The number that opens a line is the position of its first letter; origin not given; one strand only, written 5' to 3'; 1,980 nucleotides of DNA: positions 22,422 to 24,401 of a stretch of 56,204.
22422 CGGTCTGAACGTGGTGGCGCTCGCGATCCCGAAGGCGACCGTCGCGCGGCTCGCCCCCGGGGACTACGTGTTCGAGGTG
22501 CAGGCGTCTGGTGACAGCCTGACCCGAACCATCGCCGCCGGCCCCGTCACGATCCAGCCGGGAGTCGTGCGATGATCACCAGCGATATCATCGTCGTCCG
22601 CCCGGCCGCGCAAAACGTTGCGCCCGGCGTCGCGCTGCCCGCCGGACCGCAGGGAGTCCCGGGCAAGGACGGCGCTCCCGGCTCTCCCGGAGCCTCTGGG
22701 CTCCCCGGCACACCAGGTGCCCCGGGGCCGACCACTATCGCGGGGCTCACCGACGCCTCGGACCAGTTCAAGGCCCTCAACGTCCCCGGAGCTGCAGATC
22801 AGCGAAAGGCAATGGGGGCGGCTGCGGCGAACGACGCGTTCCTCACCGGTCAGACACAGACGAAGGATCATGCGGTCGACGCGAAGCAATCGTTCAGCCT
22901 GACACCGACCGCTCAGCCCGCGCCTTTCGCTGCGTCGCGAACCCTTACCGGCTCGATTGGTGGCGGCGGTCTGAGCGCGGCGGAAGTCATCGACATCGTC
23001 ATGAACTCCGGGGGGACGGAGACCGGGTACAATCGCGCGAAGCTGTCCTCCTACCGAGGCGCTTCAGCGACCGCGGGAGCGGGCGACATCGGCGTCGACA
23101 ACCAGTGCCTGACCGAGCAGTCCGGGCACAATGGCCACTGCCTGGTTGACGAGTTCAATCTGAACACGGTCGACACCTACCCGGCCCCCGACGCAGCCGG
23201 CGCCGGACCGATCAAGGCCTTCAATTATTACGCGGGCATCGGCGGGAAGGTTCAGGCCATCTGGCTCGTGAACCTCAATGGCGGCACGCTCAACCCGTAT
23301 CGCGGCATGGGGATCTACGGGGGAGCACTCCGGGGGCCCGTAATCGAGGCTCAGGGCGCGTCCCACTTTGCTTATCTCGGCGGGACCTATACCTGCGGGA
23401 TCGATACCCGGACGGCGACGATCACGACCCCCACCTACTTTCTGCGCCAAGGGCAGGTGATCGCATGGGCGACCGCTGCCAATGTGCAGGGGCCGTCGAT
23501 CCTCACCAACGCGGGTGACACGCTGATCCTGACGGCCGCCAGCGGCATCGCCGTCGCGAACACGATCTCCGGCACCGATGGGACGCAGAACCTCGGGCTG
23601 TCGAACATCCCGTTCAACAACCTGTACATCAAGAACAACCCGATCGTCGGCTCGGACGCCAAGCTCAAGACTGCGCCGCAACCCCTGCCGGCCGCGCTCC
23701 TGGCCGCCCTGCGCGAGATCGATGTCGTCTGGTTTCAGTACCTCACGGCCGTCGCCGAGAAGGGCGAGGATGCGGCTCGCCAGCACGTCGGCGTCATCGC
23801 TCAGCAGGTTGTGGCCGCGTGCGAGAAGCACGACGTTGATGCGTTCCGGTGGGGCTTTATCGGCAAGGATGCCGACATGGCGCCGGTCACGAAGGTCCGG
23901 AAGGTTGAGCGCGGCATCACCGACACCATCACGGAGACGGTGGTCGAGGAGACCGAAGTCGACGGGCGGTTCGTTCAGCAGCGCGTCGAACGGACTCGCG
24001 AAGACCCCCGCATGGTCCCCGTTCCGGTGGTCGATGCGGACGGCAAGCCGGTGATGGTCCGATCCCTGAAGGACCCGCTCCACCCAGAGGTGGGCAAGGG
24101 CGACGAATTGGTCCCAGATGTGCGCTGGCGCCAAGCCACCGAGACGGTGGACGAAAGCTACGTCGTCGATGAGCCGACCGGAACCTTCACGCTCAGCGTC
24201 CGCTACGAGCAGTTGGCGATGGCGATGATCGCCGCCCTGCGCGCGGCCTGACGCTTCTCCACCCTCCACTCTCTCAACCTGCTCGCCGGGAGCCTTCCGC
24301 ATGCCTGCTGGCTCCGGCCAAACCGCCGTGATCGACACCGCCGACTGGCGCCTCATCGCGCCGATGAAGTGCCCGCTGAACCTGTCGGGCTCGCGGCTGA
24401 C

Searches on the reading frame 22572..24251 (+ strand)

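Call 25: search_protein_families(library=phrogs, proteins=[window:22572-24251:+], max_evalue=0.00001)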
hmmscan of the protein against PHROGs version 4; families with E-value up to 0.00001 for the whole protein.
window:22572-24251:+ (559 aa): 7 families
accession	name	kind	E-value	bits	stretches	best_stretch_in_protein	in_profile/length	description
phrog_7121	-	tail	1.2e-26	94.1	1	329-454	765-884/927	tail fiber protein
phrog_1171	-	tail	2.3e-25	90.2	1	332-557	777-938/954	tail spike protein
phrog_15695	-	tail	4.2e-19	68.9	1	303-477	1066-1239/1284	tail fiber protein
phrog_14895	-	tail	1.2e-18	67.9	1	330-433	473-577/632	tail spike protein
phrog_17635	-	tail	8.8e-13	48.4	1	325-436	564-677/721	tail fiber protein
phrog_19921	-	tail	3.1e-11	43.2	1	333-428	752-848/952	tail spike protein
phrog_27613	-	tail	1.1e-06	28.3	1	330-432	621-724/779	tail protein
